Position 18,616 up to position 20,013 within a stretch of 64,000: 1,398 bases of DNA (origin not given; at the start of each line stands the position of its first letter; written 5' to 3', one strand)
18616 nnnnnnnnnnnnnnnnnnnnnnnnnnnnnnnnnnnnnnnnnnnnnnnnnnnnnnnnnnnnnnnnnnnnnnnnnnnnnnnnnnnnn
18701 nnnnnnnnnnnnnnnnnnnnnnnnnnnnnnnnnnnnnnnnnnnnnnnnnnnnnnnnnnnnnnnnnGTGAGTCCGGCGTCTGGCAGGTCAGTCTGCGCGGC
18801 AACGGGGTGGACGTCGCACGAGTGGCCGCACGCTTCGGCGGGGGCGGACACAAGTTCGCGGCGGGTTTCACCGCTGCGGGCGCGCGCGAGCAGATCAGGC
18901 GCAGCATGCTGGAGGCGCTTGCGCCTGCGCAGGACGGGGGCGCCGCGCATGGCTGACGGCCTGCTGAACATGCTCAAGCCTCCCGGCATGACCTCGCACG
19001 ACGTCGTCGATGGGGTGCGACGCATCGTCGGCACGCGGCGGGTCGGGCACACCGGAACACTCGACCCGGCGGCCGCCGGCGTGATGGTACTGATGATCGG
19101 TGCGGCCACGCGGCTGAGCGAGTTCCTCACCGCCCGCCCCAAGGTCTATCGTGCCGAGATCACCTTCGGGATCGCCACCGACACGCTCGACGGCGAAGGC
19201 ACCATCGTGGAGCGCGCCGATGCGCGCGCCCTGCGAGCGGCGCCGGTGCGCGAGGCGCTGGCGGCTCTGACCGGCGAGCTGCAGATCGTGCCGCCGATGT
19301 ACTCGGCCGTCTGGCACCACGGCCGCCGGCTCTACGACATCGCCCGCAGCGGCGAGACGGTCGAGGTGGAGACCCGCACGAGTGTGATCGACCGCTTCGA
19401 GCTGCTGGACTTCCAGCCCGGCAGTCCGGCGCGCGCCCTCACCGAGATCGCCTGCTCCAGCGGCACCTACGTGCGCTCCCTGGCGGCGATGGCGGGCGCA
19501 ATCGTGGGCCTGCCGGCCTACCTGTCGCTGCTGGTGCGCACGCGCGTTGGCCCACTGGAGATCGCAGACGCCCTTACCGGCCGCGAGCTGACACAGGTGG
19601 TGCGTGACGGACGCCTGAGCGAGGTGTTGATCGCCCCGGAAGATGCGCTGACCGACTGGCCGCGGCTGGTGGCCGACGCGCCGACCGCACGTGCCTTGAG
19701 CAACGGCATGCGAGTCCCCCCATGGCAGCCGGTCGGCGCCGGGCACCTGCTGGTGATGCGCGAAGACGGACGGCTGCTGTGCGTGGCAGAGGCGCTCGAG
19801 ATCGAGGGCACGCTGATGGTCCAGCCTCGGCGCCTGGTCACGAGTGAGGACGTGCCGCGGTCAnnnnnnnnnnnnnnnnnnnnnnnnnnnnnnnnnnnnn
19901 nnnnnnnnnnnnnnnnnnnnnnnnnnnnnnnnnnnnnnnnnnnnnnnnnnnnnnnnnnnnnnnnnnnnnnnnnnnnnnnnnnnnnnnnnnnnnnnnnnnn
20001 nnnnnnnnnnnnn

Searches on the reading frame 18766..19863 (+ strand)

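Call 10: search_protein_families(library=pfam, proteins=[window:18766-19863:+])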
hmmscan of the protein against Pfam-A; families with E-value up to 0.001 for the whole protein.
window:18766-19863:+ (366 aa): 1 family
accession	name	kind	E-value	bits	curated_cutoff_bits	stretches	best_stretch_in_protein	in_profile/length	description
PF01509.24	TruB_N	-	2.8e-48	164.5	27.3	1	85-236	1-149/149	TruB family pseudouridylate synthase (N terminal domain)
